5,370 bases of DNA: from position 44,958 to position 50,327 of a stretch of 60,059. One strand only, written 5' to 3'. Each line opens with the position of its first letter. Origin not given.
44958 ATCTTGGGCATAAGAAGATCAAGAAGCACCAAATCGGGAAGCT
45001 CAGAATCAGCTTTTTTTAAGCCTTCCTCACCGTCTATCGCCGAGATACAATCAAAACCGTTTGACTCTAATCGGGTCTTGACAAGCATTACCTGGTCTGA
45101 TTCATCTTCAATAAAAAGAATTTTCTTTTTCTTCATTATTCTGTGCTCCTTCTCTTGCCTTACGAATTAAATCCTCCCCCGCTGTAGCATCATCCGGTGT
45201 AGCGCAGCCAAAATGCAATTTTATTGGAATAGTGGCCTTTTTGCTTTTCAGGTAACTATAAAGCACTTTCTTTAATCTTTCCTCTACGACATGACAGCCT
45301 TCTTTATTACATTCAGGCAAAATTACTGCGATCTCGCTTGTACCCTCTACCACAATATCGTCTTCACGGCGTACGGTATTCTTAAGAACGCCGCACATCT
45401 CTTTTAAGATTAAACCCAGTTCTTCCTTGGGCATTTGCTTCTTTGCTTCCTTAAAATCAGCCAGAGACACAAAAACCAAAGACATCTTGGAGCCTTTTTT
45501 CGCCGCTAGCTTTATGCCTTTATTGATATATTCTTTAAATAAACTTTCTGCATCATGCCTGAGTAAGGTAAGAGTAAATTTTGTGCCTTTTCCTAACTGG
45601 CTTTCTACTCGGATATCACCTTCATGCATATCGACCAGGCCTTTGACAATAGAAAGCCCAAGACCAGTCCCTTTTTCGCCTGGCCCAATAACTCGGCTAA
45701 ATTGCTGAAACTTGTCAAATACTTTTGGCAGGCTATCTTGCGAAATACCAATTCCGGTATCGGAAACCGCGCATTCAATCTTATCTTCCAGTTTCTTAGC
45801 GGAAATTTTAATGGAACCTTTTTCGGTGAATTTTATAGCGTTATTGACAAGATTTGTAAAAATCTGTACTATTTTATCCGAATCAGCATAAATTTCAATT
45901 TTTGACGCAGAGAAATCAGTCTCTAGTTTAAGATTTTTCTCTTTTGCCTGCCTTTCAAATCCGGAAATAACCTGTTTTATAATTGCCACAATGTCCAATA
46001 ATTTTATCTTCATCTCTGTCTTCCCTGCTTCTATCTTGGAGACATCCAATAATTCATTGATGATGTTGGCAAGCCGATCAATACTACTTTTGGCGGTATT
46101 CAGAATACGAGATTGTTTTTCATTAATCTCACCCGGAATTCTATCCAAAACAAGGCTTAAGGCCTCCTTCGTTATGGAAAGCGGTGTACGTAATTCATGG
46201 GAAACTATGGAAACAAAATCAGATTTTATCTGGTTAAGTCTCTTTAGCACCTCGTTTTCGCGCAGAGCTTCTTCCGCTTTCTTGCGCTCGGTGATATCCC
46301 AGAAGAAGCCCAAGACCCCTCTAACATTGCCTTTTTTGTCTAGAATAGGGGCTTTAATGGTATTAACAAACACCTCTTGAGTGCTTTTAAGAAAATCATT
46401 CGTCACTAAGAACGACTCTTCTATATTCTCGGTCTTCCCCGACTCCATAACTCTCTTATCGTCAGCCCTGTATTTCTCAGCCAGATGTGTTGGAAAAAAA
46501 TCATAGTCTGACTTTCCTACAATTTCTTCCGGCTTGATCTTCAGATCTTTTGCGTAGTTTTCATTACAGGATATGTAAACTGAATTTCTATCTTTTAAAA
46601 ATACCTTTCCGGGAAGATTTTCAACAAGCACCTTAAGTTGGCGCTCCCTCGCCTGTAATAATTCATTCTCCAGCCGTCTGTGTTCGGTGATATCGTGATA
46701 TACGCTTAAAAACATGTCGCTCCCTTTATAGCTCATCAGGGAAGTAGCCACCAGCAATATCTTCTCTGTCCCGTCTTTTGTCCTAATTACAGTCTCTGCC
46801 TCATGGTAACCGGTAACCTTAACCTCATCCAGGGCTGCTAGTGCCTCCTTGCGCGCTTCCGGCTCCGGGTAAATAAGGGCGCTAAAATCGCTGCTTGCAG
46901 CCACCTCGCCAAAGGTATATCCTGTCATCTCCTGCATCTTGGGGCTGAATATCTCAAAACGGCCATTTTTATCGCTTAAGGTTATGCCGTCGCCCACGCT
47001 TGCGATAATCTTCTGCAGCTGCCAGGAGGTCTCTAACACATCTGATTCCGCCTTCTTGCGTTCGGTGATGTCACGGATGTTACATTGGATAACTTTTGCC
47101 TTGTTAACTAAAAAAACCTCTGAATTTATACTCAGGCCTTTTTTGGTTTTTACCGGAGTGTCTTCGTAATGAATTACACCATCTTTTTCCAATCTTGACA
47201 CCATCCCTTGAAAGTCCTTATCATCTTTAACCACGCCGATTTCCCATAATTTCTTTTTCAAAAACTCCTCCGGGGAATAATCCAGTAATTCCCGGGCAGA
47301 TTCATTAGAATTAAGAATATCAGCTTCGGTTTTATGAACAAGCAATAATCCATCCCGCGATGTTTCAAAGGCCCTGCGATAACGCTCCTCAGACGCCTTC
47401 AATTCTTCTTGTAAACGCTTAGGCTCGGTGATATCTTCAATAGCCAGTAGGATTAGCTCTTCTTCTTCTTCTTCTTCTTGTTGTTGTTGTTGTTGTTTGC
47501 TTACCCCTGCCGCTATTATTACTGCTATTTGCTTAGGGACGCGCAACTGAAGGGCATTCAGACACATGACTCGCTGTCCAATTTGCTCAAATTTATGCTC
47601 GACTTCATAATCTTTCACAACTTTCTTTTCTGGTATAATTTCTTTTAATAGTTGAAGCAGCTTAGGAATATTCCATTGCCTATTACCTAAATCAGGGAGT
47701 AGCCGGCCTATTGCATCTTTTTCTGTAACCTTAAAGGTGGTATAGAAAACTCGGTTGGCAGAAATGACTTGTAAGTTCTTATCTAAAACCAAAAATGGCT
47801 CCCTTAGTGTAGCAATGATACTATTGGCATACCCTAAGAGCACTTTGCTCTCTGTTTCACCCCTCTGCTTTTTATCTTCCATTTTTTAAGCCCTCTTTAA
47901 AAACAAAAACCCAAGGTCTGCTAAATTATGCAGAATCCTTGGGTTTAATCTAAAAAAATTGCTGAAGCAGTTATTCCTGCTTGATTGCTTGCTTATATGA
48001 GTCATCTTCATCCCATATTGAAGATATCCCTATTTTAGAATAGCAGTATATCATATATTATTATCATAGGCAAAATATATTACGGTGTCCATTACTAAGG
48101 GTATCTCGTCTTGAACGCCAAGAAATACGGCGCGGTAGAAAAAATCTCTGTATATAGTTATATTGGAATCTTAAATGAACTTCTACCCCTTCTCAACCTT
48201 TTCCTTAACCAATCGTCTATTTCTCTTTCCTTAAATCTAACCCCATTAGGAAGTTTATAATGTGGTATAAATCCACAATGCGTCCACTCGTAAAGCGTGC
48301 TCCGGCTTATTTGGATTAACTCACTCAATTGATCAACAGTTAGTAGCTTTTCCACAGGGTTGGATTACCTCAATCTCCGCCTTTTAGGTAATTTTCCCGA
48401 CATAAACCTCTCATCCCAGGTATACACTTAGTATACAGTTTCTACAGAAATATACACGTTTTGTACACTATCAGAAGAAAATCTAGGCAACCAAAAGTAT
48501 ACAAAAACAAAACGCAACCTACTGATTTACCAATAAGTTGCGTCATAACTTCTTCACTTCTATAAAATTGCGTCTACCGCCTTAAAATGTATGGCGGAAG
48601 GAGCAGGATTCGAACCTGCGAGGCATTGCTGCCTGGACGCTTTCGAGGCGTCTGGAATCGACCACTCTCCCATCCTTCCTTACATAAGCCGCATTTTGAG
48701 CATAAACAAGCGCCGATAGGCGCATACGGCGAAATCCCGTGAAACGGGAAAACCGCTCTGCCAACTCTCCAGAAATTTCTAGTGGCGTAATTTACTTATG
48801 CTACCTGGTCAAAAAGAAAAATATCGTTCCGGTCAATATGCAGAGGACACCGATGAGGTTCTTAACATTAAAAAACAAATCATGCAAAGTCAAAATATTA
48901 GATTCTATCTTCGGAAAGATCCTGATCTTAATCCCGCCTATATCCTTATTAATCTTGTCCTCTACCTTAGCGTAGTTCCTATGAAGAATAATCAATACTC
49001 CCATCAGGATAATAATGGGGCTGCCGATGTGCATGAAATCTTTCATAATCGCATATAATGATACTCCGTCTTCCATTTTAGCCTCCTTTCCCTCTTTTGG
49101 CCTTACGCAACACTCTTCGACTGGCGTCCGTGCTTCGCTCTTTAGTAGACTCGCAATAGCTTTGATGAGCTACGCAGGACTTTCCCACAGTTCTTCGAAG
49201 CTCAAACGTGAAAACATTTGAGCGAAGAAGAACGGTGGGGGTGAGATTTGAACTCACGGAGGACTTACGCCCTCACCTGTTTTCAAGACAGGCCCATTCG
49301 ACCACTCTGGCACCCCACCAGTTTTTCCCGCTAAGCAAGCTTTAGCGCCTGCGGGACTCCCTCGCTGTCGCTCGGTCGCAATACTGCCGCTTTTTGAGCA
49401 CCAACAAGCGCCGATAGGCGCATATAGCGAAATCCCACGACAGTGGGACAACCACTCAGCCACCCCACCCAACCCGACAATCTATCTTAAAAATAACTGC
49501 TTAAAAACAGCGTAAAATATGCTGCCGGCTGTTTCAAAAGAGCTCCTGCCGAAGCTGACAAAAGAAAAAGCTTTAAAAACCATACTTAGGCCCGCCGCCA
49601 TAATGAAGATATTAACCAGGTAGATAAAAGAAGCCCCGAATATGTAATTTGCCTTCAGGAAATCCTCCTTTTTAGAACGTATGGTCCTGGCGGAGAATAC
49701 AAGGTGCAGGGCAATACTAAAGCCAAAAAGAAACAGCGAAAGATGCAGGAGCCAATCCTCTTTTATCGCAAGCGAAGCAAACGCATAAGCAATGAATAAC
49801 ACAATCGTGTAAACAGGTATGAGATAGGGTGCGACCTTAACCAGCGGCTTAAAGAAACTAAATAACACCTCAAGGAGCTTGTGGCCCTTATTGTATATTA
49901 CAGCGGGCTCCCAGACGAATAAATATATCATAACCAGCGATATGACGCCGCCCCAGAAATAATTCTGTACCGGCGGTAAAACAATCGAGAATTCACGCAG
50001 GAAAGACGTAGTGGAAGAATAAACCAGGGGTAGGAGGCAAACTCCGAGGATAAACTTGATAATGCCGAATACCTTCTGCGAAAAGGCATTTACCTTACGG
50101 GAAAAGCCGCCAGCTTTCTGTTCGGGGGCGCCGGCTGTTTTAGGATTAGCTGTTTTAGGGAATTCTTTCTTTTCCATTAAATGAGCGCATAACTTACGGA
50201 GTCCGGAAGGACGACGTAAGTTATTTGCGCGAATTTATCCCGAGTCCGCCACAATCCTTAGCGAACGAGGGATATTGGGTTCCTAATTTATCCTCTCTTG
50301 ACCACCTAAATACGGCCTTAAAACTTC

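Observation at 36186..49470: Repeat family the size of tRNA-Ser that starts with a tRNA-Ser 5' half, clustered with tRNA-Ser genes, serS, rtcB and archease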

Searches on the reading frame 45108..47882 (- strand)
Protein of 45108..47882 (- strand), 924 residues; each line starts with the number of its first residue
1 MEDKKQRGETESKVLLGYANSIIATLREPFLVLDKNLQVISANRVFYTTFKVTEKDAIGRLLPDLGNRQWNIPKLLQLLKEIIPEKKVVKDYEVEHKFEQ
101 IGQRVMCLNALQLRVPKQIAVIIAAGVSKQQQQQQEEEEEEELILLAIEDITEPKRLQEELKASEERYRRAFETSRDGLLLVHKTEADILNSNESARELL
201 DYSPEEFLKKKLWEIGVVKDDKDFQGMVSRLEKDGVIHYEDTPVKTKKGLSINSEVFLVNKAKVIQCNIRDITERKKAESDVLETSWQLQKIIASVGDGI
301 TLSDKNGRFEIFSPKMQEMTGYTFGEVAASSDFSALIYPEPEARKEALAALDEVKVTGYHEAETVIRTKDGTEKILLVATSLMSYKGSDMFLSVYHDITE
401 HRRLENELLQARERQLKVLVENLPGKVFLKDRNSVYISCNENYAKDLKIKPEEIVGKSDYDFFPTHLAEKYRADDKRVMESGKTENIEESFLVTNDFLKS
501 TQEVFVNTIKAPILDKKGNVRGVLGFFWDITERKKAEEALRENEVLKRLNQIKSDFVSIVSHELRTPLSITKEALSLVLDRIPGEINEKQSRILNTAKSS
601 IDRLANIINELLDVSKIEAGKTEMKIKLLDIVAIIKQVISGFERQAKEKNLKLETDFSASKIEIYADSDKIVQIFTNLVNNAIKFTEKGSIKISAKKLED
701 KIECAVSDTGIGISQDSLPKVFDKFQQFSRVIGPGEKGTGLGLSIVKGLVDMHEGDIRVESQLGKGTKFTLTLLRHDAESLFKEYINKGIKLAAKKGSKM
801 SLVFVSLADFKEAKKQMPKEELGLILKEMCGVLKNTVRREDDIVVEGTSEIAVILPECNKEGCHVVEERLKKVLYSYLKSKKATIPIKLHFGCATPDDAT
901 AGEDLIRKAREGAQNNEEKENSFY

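Call 13: search_protein_families(library=pfam, proteins=[window:45108-47882:-])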
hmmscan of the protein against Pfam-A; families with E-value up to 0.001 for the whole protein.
window:45108-47882:- (924 aa): 10 families
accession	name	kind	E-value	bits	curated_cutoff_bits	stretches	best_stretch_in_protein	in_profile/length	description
PF08448.16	PAS_4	-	5.8e-30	104.2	23.1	1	420-534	1-109/110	PAS fold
PF13426.13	PAS_9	-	2.8e-29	101.9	27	3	298-400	2-103/103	PAS domain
PF02518.31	HATPase_c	-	2.7e-28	99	26.4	1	667-773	2-107/111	Histidine kinase-, DNA gyrase B-, and HSP90-like ATPase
PF00989.32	PAS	-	9.4e-27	93.7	22.6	2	415-530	2-113/113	PAS fold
PF00512.31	HisKA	-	2.9e-16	59.7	26.9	1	553-620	2-66/66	His Kinase A (phospho-acceptor) domain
PF00990.26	GGDEF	-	1.2e-11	45.1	23.8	1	781-919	14-157/161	Diguanylate cyclase, GGDEF domain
PF13188.13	PAS_8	-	3.9e-11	42.9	21.8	0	166-214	1-46/65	PAS domain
PF08447.18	PAS_3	-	3.3e-07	30.9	25.6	0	313-380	5-72/89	PAS fold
PF12860.13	PAS_7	-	6.4e-06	26.7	27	0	294-405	2-114/115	PAS fold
PF13581.12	HATPase_c_2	-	0.00033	21.1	27.4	1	675-754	40-113/127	Histidine kinase-like ATPase domain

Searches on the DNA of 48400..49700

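Call 6: search_rna_families(source=window, start=48400, end=49700, threshold=evalue, max_evalue=10, show_alignments=4)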
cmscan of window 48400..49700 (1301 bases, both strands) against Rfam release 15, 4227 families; matches with E-value up to 10: 13.
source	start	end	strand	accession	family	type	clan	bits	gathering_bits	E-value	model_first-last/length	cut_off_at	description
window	49233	49319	-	RF00005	tRNA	Gene; tRNA;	CL00001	57.5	29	1.7e-11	1-71/71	no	tRNA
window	48595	48679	-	RF00005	tRNA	Gene; tRNA;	CL00001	52.1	29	5.5e-10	1-71/71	no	tRNA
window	48595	48645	+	RF04351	Plastid-psbl-rps4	Cis-reg;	-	24.5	68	0.018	1-53/53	no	Plastid-psbl-rps4 3UTR RNA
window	49179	49332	-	RF02223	sX4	Gene; sRNA;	-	23.7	70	0.015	1-167/167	no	Proteobacterial sRNA sX4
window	48552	48684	-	RF02223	sX4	Gene; sRNA;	-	23.7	70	0.015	1-167/167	no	Proteobacterial sRNA sX4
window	49181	49242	+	RF03872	MIR6426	Gene; miRNA;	-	23.6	96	0.075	1-84/84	no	MIR6426 microRNA precursor family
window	49177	49248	-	RF00653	mir-22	Gene; miRNA;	-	19.1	48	0.21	1-84/84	no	mir-22 microRNA precursor family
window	48594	48679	+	RF04354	Plastid-ycf2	Cis-reg;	-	18.1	65.7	1.3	1-75/75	no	Plastid-ycf2 5UTR RNA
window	49233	49284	+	RF04351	Plastid-psbl-rps4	Cis-reg;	-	17.4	68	1.6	1-53/53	no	Plastid-psbl-rps4 3UTR RNA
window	48493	48569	-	RF02436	SpF43_sRNA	Gene; sRNA;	-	17.3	70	3.3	1-99/99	no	Streptococcus sRNA SpF43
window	49442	49531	-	RF02976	Flavobacterium-1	Gene; sRNA;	-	15.7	58.9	5.7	1-121/121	no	Flavobacterium-1 RNA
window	48574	48603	+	RF03156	L31-Firmicutes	Cis-reg; leader;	CL00118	15.2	33.3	3.5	1-32/32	no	L31-Firmicutes ribosomal protein leader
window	48470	48529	+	RF01675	CrcZ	Gene; sRNA;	-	13.6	95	0.46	1-398/398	no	Pseudomonas sRNA CrcZ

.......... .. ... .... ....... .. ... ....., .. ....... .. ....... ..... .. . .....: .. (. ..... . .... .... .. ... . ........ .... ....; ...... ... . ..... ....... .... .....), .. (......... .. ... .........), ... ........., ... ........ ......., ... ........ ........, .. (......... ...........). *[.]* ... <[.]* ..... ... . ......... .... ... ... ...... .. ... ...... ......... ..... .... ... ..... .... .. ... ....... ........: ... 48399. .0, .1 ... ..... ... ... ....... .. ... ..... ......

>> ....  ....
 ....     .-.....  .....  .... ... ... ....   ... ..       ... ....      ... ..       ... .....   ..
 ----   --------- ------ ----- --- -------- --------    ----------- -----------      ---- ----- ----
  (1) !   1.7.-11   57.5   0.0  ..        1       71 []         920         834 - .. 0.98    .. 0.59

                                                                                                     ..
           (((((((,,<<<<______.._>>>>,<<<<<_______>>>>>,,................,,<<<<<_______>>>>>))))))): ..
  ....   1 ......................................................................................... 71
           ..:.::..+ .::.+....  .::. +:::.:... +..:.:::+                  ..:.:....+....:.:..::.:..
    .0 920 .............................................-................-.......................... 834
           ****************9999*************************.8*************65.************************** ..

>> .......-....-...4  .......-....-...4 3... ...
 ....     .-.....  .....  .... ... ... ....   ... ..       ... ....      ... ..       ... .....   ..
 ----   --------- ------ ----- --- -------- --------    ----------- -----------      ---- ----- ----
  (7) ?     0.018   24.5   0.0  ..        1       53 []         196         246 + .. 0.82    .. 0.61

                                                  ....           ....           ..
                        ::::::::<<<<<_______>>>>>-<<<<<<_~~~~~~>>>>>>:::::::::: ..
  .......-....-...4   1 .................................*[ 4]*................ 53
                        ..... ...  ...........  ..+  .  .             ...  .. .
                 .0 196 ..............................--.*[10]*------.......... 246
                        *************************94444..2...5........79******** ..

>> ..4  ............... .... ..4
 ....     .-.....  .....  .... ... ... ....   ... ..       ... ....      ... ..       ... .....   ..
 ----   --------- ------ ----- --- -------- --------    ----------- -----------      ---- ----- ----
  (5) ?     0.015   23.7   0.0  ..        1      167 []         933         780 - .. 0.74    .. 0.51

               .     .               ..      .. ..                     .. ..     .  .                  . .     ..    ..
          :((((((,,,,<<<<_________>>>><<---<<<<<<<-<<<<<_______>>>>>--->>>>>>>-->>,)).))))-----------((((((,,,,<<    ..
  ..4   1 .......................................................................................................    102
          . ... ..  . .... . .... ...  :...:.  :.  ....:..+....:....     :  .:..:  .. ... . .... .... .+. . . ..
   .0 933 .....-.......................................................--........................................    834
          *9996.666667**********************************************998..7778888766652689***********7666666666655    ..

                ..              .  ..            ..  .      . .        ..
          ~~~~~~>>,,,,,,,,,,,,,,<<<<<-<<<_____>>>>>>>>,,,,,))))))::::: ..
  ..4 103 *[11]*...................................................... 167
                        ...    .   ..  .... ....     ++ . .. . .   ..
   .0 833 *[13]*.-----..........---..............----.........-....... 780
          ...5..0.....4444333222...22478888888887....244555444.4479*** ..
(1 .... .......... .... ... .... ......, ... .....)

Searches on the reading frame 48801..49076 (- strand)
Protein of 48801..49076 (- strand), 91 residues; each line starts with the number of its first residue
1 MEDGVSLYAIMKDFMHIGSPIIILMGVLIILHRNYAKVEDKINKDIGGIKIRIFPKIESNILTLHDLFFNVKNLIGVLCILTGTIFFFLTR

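Call 12: search_protein_families(library=pfam, proteins=[window:48801-49076:-])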
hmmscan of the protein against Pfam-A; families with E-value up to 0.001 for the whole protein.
window:48801-49076:- (91 aa): 0 families

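Call 25: find_encoding_contigs(protein=window:48801-49076:-, flank=6000, max_places=10)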
Protein window:48801-49076:- (91 aa): 3 contigs read that carry it; 2 places shown.
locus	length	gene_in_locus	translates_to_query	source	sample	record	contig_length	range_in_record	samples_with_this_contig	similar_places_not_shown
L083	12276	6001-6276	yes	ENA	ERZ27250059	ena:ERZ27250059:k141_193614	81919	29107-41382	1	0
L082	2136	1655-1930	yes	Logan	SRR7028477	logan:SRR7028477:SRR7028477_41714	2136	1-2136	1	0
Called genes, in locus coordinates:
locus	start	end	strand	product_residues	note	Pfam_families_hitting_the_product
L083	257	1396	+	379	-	PF24624:Int_N (weak), PF00589:Phage_integrase, PF22823:MrpR_C_cat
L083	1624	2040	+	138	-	PF01951:Archease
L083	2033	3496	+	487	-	PF01139:RtcB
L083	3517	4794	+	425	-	PF02403:Seryl_tRNA_N, PF00587:tRNA-synt_2b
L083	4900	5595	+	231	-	-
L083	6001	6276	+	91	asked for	-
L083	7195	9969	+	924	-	PF12860:PAS_7 (faint), PF13426:PAS_9 (weak), PF00989:PAS (weak), PF08448:PAS_4, PF13426:PAS_9 (weak), PF00512:HisKA, PF02518:HATPase_c, PF00990:GGDEF, +2 more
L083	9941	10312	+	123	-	PF00072:Response_reg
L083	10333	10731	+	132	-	PF00072:Response_reg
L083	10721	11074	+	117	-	PF00072:Response_reg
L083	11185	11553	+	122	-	PF00072:Response_reg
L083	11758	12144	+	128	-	PF00072:Response_reg, PF03709:OKR_DC_1_N (weak)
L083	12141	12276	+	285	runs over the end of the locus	-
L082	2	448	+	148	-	?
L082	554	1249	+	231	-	-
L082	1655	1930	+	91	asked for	-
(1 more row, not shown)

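Call 32: search_protein_families(library=ncbifam, proteins=[window:48801-49076:-], max_evalue=0.01)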
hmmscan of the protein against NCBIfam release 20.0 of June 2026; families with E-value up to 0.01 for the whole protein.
window:48801-49076:- (91 aa): 0 families

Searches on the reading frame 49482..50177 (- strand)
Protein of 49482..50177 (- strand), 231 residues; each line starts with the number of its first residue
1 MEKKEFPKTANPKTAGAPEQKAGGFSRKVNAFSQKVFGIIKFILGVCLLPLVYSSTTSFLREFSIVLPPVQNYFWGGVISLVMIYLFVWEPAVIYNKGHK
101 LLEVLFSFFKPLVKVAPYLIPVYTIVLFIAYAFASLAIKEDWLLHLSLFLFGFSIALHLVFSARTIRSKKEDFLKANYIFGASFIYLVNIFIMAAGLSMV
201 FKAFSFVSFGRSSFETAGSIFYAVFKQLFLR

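Call 12: search_protein_families(library=pfam, proteins=[window:49482-50177:-])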
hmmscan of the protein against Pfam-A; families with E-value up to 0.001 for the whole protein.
window:49482-50177:- (231 aa): 0 families

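Call 24: find_encoding_contigs(protein=window:49482-50177:-, flank=6000, max_places=10)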
Protein window:49482-50177:- (231 aa): 3 contigs read that carry it; 2 places shown.
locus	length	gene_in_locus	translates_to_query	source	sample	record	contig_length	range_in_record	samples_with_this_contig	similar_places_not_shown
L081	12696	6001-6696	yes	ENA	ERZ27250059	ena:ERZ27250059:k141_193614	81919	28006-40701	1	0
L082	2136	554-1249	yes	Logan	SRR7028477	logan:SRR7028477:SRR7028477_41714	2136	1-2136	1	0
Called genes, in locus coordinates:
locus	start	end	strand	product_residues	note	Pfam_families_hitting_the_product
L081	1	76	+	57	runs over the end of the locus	-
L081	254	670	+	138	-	PF04492:Phage_rep_O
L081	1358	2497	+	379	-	PF24624:Int_N (weak), PF00589:Phage_integrase, PF22823:MrpR_C_cat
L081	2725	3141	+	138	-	PF01951:Archease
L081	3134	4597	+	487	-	PF01139:RtcB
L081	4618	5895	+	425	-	PF02403:Seryl_tRNA_N, PF00587:tRNA-synt_2b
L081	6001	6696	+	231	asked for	-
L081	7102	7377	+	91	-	-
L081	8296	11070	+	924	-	PF12860:PAS_7 (faint), PF13426:PAS_9 (weak), PF00989:PAS (weak), PF08448:PAS_4, PF13426:PAS_9 (weak), PF00512:HisKA, PF02518:HATPase_c, PF00990:GGDEF, +2 more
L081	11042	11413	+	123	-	PF00072:Response_reg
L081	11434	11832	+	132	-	PF00072:Response_reg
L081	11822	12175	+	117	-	PF00072:Response_reg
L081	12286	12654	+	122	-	PF00072:Response_reg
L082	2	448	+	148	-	?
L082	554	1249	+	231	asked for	-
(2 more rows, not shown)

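Call 32: search_protein_families(library=ncbifam, proteins=[window:49482-50177:-], max_evalue=0.01)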
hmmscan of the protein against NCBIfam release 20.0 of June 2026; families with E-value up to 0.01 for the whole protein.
window:49482-50177:- (231 aa): 0 families
